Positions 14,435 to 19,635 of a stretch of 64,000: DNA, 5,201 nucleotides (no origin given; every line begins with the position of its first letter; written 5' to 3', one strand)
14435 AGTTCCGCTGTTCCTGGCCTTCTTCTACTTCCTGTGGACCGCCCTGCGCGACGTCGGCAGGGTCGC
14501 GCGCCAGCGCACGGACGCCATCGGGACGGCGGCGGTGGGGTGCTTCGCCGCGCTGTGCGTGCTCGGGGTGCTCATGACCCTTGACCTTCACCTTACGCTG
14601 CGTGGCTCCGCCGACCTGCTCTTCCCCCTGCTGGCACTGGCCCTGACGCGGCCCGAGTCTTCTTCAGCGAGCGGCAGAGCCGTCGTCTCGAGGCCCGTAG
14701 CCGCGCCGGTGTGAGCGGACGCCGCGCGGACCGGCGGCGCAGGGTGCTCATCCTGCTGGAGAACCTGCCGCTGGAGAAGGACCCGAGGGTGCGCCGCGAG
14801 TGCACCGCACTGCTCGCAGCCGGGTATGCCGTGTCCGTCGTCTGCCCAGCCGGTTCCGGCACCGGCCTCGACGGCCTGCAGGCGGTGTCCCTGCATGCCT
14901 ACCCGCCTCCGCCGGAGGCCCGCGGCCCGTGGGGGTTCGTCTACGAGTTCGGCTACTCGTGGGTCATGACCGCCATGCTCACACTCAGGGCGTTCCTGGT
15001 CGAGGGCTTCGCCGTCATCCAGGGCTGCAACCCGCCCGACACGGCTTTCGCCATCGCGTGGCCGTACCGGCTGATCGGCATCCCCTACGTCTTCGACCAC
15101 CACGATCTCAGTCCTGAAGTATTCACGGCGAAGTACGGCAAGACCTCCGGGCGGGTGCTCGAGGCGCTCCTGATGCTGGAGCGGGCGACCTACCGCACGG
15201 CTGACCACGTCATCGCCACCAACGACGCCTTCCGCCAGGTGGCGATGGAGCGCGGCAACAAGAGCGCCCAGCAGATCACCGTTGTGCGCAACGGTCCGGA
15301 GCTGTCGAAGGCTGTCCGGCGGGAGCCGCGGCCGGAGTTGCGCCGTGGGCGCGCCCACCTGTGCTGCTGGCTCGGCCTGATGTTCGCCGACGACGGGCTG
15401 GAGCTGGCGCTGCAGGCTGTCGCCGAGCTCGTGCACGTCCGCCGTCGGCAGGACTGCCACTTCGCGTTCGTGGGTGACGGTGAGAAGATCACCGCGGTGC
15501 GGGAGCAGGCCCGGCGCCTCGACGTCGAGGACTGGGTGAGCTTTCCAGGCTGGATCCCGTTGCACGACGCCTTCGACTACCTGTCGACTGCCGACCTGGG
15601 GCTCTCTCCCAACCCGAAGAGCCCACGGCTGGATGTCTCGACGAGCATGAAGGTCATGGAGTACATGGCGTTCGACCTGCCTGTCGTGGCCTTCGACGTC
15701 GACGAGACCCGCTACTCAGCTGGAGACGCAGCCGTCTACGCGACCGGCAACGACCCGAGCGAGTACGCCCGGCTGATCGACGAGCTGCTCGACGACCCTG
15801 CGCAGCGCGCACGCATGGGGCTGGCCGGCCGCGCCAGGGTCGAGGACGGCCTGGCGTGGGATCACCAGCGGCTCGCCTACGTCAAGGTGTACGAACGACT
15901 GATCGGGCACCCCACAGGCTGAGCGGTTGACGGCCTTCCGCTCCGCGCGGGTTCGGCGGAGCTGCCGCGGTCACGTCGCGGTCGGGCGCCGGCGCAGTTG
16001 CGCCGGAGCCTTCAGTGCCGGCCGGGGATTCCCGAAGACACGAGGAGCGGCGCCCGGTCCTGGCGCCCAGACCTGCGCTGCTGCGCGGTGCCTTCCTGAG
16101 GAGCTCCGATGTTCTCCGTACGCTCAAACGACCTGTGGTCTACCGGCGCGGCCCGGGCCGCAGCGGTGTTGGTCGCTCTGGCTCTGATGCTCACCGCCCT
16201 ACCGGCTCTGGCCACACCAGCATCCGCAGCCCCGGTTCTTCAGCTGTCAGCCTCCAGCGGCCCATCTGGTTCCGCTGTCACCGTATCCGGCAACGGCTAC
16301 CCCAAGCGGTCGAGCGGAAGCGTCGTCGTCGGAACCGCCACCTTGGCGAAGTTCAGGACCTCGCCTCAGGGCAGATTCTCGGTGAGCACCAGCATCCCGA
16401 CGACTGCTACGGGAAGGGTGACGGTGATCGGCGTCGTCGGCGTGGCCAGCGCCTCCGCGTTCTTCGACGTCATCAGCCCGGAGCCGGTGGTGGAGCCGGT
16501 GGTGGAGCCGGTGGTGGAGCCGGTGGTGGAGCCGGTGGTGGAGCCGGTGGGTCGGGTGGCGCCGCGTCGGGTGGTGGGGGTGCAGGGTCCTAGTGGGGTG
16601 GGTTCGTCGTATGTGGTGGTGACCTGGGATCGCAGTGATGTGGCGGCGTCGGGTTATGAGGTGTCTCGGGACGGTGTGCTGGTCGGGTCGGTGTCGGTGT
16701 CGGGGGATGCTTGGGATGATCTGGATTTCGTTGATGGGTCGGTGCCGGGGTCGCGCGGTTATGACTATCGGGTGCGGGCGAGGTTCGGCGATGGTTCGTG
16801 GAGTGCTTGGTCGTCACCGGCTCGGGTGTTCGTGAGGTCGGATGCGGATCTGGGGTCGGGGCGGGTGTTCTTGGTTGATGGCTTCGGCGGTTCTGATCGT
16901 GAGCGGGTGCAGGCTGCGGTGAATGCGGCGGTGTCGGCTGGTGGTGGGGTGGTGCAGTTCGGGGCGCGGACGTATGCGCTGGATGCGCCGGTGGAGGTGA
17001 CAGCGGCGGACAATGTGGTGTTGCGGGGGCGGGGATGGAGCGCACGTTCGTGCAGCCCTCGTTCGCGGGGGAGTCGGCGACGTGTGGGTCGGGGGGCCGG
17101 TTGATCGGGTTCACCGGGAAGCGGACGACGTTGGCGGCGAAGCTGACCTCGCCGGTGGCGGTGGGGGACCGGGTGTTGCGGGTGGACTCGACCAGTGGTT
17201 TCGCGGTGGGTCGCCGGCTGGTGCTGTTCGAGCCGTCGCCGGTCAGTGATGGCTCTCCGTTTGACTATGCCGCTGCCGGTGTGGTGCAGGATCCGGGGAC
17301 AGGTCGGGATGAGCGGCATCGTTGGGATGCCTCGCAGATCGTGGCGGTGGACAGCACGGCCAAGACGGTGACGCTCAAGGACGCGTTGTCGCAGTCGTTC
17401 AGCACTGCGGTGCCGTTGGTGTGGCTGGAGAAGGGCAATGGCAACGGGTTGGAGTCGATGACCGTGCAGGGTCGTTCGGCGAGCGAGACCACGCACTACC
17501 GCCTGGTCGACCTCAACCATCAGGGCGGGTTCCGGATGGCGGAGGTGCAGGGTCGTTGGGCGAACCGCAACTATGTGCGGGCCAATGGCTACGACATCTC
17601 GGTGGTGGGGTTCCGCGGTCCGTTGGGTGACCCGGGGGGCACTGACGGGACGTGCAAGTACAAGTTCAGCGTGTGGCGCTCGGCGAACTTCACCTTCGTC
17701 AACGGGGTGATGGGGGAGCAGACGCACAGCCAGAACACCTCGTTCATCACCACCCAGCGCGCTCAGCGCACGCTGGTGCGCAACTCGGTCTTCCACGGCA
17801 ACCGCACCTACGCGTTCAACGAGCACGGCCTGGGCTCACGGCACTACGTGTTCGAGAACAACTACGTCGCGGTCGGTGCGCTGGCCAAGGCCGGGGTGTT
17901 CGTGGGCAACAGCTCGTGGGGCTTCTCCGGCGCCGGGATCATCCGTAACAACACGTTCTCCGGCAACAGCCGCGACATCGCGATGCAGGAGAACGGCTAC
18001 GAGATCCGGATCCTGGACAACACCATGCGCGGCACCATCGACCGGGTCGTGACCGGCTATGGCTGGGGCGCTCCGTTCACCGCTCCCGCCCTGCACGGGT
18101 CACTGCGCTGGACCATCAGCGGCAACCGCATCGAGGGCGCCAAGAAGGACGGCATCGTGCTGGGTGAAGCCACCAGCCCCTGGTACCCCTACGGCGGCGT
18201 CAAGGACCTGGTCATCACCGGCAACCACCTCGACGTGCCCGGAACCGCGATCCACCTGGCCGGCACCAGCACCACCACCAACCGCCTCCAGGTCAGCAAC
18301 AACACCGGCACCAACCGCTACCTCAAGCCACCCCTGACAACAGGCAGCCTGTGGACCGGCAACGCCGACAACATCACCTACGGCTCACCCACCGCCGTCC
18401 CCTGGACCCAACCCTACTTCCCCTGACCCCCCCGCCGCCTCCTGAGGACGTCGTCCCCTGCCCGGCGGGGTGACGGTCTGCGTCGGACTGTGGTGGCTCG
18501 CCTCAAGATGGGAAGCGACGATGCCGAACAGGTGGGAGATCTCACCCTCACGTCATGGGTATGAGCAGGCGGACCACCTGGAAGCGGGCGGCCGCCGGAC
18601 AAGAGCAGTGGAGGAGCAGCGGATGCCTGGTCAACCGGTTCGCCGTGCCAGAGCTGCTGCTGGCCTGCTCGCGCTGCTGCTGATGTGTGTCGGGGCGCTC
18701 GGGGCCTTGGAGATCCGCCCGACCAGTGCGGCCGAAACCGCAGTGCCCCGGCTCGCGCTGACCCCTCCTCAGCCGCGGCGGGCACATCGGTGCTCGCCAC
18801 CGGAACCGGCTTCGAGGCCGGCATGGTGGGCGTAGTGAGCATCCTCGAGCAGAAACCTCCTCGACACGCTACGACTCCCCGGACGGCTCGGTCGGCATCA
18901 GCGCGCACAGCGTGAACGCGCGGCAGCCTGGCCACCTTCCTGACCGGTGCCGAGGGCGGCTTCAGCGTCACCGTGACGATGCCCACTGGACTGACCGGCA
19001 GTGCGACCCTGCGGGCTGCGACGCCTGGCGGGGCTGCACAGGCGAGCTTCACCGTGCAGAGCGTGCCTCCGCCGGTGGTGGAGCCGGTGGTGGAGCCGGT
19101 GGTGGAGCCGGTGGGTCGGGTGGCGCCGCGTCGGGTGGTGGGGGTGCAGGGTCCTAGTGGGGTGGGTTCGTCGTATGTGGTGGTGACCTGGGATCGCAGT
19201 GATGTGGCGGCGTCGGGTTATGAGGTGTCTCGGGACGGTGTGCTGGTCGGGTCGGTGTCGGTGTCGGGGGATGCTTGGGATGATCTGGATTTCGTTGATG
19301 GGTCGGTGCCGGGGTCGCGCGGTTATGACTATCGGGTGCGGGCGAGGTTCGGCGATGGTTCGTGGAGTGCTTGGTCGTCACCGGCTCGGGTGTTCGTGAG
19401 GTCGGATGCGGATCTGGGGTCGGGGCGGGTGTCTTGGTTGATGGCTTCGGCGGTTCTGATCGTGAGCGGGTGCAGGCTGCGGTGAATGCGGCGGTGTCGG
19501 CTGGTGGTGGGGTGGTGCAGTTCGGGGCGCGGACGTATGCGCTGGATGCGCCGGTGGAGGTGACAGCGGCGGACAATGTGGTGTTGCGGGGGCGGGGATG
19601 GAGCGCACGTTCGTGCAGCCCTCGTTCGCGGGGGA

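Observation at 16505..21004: Near-identical 1.94-kb direct repeat homogenising the 3' parts of two otherwise diverged beta-helix genes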

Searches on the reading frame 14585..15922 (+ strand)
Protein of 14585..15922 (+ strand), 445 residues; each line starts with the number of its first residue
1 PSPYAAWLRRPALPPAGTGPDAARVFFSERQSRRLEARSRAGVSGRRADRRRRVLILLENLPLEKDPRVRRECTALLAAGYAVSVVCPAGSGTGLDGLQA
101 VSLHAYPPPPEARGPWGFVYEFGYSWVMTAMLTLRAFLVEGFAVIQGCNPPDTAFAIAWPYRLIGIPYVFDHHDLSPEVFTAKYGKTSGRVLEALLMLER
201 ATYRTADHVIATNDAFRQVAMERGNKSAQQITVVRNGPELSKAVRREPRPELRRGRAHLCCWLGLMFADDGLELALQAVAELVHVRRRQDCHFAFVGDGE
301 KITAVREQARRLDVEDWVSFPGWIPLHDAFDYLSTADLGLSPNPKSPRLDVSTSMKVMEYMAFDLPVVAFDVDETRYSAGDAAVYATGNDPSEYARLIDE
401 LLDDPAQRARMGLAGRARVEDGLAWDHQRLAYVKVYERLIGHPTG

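Call 14: search_protein_families(library=pfam, proteins=[window:14585-15922:+], max_evalue=0.001)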
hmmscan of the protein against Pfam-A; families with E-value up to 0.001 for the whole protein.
window:14585-15922:+ (445 aa): 5 families
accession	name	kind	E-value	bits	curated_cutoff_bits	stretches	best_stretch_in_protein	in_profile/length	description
PF13692.12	Glyco_trans_1_4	-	3.9e-20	73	27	1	260-404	4-142/142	Glycosyl transferases group 1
PF13579.12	Glyco_trans_4_4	-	2e-16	61.2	29.7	1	68-237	6-158/158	Glycosyl transferase 4-like domain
PF00534.26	Glycos_transf_1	-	1e-14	54.9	26.4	1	266-417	24-171/172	Glycosyl transferases group 1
PF13439.12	Glyco_transf_4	-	4.3e-13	50.1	28.5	1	69-238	8-166/170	Glycosyltransferase Family 4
PF13524.12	Glyco_trans_1_2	-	1.5e-10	41.6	25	1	285-427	9-137/144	Glycosyl transferase-like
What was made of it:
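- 14711..15922 (+): GT4 glycosyltransferase gene. It is the conserved left neighbour of G1. Pfam Glyco_trans_1_4 / Glyco_trans_4_4 (call 14).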

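Call 21: list_cluster_members(proteins=[window:14711-15919:+, window:17035-18423:+, window:16109-17101:+, window:24592-25461:-])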
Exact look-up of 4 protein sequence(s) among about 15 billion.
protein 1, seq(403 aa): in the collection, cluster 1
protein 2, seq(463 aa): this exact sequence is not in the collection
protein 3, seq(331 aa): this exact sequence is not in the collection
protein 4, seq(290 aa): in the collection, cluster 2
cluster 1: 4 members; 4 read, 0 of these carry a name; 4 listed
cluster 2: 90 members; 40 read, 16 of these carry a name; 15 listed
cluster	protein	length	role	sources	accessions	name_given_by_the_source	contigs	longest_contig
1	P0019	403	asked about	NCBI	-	-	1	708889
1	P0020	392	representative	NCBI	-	-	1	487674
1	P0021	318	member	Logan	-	-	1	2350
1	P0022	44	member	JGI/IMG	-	-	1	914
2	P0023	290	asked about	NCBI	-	-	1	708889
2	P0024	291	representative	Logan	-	-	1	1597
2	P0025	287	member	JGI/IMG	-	ribulose-5-phosphate 4-epimerase/fuculose-1-phosphate aldolase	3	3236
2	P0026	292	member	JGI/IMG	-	ribulose-5-phosphate 4-epimerase/fuculose-1-phosphate aldolase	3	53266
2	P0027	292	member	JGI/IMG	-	ribulose-5-phosphate 4-epimerase/fuculose-1-phosphate aldolase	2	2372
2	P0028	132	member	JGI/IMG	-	ribulose-5-phosphate 4-epimerase/fuculose-1-phosphate aldolase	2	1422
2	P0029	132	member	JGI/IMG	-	ribulose-5-phosphate 4-epimerase/fuculose-1-phosphate aldolase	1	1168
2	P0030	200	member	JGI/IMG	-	ribulose-5-phosphate 4-epimerase/fuculose-1-phosphate aldolase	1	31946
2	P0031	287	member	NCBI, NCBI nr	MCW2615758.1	MAG: class aldolase/adducin family protein [Frankiales bacterium] | class aldolase/adducin family protein [Frankiales bacterium]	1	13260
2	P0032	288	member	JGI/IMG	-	ribulose-5-phosphate 4-epimerase/fuculose-1-phosphate aldolase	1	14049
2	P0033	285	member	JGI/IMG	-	ribulose-5-phosphate 4-epimerase/fuculose-1-phosphate aldolase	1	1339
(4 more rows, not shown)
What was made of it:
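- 14711..15922 (+): The exact protein is in the public collection (call 21).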

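Call 22: find_encoding_contigs(protein=P0020, flank=10000, max_places=4)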
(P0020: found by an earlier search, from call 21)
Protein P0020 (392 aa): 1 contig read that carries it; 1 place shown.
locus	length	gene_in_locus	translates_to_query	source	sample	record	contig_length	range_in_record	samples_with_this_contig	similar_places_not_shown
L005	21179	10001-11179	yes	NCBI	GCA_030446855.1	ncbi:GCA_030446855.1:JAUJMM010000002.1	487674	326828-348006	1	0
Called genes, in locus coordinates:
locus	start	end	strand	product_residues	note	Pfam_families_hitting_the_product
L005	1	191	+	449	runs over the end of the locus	-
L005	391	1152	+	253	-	PF18896:SLT_3, PF01476:LysM (weak)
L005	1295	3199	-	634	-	PF13196:DUF4012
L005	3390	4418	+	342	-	PF01118:Semialdhyde_dh (weak), PF01408:GFO_IDH_MocA, PF03435:Sacchrp_dh_NADP (weak), PF03447:NAD_binding_3 (weak), PF03807:F420_oxidored (weak), PF22725:GFO_IDH_MocA_C3, PF02894:GFO_IDH_MocA_C (faint)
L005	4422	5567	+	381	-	PF00155:Aminotran_1_2 (weak), PF01041:DegT_DnrJ_EryC1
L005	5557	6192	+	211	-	PF25087:GMPPB_C (faint), PF25084:LbH_EIF2B (faint), PF00132:Hexapep (weak)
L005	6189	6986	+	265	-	PF02397:Bac_transf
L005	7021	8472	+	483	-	-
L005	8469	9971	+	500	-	-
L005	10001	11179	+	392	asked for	PF13579:Glyco_trans_4_4, PF13439:Glyco_transf_4, PF00534:Glycos_transf_1, PF13692:Glyco_trans_1_4, PF13524:Glyco_trans_1_2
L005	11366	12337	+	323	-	-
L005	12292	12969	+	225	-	-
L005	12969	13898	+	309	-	PF13229:Beta_helix (faint)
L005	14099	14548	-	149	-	PF13701:DDE_Tnp_1_4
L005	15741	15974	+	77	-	-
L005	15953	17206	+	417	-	-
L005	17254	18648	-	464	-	PF27533:CapK_C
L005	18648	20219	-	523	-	PF03023:MurJ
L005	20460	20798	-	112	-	-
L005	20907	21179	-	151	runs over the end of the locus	PF12705:PDDEXK_1 (faint)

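Call 23: find_encoding_contigs(protein=P0019, flank=10000, max_places=4)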
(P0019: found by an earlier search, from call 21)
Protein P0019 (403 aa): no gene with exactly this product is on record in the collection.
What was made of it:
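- Tried and rejected: The exact-protein look-up of the window's GT4 found no indexed locus for the source (call 23).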

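Call 71: search_protein_families(library=pfam, proteins=[L005:14099-14548:-], max_evalue=0.01)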
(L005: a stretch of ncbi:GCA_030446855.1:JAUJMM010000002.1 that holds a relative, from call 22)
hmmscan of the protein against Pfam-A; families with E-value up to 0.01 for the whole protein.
L005:14099-14548:- (149 aa): 1 family
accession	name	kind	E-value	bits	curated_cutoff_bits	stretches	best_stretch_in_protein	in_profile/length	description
PF13701.12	DDE_Tnp_1_4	-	2.1e-18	66.3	34.7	1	8-145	33-173/435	Transposase DDE domain group 1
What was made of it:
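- An IS fragment sits between the copies in the relative (calls 22, 71).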

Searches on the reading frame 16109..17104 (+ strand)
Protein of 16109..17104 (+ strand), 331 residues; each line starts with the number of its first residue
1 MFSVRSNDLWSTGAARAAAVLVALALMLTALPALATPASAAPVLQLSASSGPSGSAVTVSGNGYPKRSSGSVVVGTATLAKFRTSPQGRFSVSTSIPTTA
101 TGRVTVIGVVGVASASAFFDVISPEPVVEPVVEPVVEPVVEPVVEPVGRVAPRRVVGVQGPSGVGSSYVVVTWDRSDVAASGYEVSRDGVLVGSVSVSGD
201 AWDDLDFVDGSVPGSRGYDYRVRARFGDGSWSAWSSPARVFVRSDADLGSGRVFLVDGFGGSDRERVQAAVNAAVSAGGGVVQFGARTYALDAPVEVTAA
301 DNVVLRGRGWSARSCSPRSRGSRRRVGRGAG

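Call 7: search_protein_families(library=pfam, proteins=[window:16109-17104:+], max_evalue=0.1)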
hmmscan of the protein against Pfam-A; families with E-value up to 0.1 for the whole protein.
window:16109-17104:+ (331 aa): 0 families

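Call 71: search_protein_families(library=pfam, proteins=[L005:14099-14548:-], max_evalue=0.01)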
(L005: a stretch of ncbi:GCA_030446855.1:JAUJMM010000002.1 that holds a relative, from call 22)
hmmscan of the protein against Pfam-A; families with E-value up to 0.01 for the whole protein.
L005:14099-14548:- (149 aa): 1 family
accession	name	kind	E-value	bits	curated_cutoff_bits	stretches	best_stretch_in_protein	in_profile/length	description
PF13701.12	DDE_Tnp_1_4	-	2.1e-18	66.3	34.7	1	8-145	33-173/435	Transposase DDE domain group 1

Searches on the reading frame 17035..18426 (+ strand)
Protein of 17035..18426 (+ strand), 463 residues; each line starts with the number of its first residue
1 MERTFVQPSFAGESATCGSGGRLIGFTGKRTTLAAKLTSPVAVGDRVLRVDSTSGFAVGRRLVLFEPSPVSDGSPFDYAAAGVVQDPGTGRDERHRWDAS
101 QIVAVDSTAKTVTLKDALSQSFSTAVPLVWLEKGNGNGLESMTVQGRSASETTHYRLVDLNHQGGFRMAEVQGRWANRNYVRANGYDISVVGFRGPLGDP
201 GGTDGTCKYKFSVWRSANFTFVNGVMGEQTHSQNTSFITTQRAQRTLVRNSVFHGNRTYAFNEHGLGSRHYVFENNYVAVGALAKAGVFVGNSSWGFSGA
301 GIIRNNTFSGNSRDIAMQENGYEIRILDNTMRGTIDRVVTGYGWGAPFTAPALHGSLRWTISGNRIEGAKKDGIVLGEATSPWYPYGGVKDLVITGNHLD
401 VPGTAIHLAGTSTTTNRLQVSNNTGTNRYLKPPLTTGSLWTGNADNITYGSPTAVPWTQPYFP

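Call 7: search_protein_families(library=pfam, proteins=[window:17035-18426:+], max_evalue=0.1)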
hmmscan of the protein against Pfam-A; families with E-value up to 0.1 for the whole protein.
window:17035-18426:+ (463 aa): 2 families
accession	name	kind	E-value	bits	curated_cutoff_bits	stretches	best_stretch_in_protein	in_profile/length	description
PF13229.12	Beta_helix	-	1.9e-08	34.6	25.9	2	300-428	33-137/158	Right handed beta helix region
PF05048.19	NosD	-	1.3e-06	28.4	23.6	1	234-414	15-161/212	Periplasmic copper-binding protein (NosD)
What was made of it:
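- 16109..18426 (+): Gene G1. Layout: signal peptide, Ig-like module, (PVVE)n linker, FN3-like domain, right-handed beta-helix. It reads as two ORFs (16109-17104 and 17035-18426) because of one frameshift. Pfam Beta_helix 34.6 bits and NosD 28.4 bits (call 7).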

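Call 71: search_protein_families(library=pfam, proteins=[L005:14099-14548:-], max_evalue=0.01)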
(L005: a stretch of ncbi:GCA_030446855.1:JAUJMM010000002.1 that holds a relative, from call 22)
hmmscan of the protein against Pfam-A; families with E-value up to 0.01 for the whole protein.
L005:14099-14548:- (149 aa): 1 family
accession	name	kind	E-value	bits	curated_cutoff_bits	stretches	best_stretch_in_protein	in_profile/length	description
PF13701.12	DDE_Tnp_1_4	-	2.1e-18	66.3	34.7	1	8-145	33-173/435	Transposase DDE domain group 1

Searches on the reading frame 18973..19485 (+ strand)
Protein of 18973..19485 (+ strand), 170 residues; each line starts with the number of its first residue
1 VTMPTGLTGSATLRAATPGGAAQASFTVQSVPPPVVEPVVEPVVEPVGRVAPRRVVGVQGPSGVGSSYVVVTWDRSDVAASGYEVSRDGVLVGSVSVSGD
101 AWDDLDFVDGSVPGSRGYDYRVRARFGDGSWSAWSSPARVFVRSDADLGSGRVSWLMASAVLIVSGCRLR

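Call 7: search_protein_families(library=pfam, proteins=[window:18973-19485:+], max_evalue=0.1)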
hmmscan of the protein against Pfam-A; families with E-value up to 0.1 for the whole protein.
window:18973-19485:+ (170 aa): 1 family
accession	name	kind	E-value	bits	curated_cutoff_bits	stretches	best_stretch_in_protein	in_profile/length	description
PF00041.27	fn3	-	0.081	13.6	25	0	63-137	10-80/84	Fibronectin type III domain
